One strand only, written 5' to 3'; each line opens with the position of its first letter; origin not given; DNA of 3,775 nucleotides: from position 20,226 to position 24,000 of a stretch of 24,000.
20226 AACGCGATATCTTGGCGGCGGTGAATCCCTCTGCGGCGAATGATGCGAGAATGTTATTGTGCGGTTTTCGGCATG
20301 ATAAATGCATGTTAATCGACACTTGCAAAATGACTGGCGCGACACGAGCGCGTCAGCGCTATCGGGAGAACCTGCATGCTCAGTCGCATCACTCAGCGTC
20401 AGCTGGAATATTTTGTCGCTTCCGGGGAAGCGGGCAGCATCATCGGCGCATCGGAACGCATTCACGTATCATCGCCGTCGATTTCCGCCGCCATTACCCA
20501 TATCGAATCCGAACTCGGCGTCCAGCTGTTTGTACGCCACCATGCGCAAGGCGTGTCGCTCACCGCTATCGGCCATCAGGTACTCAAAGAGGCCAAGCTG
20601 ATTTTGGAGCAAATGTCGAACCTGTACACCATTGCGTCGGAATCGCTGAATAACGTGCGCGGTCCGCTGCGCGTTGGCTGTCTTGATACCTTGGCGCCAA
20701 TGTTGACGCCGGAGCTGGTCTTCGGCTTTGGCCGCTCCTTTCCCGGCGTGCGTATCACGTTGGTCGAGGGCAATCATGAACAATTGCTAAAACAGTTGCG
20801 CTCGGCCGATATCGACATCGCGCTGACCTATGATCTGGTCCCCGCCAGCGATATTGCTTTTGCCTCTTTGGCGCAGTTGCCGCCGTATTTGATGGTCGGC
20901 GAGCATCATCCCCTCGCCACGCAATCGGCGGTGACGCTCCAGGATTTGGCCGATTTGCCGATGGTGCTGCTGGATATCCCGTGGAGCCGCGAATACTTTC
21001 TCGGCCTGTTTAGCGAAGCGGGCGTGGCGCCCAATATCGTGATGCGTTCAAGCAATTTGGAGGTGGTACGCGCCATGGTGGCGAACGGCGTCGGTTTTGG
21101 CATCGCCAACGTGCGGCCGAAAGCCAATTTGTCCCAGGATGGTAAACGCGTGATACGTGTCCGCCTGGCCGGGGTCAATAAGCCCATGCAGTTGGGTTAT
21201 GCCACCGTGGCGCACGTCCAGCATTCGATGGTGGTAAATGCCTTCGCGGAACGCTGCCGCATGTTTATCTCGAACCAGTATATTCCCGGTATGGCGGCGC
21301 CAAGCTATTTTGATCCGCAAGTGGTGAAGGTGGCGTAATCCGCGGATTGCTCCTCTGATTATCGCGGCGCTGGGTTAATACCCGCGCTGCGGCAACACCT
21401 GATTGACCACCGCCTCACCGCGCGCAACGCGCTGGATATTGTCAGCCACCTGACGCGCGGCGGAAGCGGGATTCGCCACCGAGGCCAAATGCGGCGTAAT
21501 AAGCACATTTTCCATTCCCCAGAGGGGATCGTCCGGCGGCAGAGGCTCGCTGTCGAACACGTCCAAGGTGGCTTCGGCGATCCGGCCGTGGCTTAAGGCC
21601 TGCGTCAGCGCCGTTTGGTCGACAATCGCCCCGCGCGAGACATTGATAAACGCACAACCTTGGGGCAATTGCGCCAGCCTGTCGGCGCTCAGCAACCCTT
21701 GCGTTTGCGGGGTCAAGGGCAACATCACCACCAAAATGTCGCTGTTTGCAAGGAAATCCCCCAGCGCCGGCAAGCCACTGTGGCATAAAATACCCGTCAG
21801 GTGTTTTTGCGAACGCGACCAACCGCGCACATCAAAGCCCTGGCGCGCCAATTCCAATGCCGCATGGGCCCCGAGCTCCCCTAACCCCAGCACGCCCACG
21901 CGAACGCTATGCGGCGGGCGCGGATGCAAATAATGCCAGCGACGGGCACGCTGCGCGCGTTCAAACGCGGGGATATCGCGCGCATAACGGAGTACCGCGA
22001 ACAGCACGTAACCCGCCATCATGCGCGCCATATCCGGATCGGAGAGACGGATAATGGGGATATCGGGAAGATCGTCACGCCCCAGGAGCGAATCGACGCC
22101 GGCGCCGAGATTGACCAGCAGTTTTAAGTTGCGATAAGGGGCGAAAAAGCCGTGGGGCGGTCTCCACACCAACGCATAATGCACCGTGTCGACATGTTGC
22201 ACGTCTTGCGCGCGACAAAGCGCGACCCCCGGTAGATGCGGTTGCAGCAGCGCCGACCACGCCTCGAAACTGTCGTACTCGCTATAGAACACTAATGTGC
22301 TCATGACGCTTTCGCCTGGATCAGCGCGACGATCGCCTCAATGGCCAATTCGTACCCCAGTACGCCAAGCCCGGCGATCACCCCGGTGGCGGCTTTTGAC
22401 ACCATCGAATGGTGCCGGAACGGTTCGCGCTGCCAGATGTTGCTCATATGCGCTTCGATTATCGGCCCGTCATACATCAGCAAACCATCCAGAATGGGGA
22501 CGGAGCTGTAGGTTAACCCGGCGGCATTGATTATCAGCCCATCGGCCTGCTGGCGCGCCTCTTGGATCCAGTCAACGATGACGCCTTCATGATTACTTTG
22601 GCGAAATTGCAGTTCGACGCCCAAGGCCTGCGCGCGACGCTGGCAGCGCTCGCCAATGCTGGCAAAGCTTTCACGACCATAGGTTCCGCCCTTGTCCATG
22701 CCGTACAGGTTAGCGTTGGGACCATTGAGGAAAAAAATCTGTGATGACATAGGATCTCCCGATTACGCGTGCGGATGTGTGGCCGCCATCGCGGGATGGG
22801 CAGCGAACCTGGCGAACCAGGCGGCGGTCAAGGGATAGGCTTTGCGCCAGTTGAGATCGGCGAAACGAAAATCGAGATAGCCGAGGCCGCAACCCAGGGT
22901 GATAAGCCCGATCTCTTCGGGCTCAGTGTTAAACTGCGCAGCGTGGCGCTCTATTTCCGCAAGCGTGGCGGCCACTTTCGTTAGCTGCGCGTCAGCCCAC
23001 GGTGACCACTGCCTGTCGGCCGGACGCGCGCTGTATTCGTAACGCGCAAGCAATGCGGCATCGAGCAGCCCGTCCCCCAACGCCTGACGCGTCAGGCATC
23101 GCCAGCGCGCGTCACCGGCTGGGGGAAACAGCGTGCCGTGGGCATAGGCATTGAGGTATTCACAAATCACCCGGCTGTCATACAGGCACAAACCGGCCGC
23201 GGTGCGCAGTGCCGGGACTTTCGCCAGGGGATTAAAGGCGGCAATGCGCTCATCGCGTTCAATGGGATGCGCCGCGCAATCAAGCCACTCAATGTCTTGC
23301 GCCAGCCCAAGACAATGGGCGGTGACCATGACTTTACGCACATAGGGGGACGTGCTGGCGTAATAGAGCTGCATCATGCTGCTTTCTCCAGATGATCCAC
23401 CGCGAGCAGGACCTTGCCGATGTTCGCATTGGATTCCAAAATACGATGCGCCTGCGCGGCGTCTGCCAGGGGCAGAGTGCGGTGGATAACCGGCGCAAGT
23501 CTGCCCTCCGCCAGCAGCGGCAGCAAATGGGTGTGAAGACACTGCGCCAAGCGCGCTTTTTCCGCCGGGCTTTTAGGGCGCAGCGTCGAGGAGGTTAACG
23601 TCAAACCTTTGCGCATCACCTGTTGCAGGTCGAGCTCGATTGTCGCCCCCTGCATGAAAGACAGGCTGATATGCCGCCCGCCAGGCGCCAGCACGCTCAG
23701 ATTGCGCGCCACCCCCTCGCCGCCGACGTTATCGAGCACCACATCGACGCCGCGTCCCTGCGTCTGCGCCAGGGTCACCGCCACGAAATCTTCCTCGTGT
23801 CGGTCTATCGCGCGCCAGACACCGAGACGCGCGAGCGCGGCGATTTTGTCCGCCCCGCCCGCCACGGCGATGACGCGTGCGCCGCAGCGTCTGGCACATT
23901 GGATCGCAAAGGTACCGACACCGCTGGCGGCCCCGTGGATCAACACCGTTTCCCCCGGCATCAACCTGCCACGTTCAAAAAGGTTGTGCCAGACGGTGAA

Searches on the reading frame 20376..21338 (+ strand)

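Call 73: search_protein_families(library=pfam, proteins=[window:20376-21338:+], max_evalue=0.001)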
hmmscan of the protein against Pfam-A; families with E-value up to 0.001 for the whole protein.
window:20376-21338:+ (320 aa): 2 families
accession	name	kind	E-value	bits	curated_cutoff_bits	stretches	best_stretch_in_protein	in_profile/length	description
PF03466.25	LysR_substrate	-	4.2e-36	124.7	28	1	94-295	4-205/209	LysR substrate binding domain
PF00126.33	HTH_1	-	8.5e-16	58.1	26.6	1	8-66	2-59/60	Bacterial regulatory helix-turn-helix protein, lysR family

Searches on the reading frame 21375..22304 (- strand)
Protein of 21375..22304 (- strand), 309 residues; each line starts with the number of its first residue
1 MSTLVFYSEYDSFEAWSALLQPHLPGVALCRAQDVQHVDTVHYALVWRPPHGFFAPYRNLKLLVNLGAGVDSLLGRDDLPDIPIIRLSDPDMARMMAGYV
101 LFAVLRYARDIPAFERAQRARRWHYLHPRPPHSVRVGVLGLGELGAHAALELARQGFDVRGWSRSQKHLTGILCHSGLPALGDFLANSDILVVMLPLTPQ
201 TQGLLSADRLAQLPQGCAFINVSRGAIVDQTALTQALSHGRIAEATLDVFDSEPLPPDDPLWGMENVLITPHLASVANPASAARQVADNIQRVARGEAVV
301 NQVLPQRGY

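Call 73: search_protein_families(library=pfam, proteins=[window:21375-22304:-], max_evalue=0.001)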
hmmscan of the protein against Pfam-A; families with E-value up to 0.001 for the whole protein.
window:21375-22304:- (309 aa): 2 families
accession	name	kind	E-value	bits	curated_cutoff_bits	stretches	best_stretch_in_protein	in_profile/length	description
PF02826.25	2-Hacid_dh_C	-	1.8e-46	158.2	25.1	1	103-274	3-178/178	D-isomer specific 2-hydroxyacid dehydrogenase, NAD binding domain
PF03446.21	NAD_binding_2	-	1.3e-08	35.5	21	1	135-239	1-109/161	NAD binding domain of 6-phosphogluconate dehydrogenase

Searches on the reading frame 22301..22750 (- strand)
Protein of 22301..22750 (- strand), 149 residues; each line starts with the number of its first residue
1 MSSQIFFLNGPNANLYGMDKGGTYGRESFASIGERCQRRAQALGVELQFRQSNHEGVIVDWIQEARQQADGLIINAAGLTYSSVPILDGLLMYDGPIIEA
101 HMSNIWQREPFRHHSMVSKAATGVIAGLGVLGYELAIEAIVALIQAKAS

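Call 73: search_protein_families(library=pfam, proteins=[window:22301-22750:-], max_evalue=0.001)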
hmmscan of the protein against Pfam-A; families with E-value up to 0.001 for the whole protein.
window:22301-22750:- (149 aa): 1 family
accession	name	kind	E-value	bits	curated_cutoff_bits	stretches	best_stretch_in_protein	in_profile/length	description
PF01220.24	DHquinase_II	-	2e-48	164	23.3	1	4-140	1-137/138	Dehydroquinase class II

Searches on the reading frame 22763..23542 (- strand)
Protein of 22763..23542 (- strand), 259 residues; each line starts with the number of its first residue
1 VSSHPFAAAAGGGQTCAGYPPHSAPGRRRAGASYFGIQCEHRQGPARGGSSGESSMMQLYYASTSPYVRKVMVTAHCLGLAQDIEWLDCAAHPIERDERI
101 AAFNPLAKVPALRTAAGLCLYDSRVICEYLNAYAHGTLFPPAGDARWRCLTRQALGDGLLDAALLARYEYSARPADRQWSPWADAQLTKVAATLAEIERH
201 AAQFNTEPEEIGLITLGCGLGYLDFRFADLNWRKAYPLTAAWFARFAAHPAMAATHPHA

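Call 73: search_protein_families(library=pfam, proteins=[window:22763-23542:-], max_evalue=0.001)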
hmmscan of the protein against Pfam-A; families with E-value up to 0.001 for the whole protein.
window:22763-23542:- (259 aa): 4 families
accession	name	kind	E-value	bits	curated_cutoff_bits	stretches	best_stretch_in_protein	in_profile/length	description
PF13409.12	GST_N_2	-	1.6e-15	57.9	25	1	64-131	1-68/70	Glutathione S-transferase, N-terminal domain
PF13417.12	GST_N_3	-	7.1e-13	49.1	22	1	59-132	1-69/75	Glutathione S-transferase, N-terminal domain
PF02798.26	GST_N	-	9.4e-07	29.5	20.9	1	57-130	3-74/76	Glutathione S-transferase, N-terminal domain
PF13410.11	GST_C_2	-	3.6e-05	24.2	24.9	1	181-245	2-69/69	Glutathione S-transferase, C-terminal domain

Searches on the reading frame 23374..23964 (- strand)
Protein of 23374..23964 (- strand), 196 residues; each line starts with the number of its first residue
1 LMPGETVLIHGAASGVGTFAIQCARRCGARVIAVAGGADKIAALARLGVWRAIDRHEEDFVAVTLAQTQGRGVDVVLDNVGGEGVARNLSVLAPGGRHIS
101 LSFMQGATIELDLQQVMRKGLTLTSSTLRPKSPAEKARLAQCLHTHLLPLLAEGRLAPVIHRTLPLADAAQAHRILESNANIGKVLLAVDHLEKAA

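Call 73: search_protein_families(library=pfam, proteins=[window:23374-23964:-], max_evalue=0.001)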
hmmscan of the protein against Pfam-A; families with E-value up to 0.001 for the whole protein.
window:23374-23964:- (196 aa): 3 families
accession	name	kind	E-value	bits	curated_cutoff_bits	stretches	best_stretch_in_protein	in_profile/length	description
PF13602.12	ADH_zinc_N_2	-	1.3e-25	91.3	27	1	47-187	1-134/134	Zinc-binding dehydrogenase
PF00107.32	ADH_zinc_N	-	3.3e-25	88.9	31.8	1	15-130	1-116/129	Zinc-binding dehydrogenase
PF10686.14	YAcAr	-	6.1e-05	23.2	28.2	0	3-34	29-59/66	YspA, cpYpsA-related SLOG family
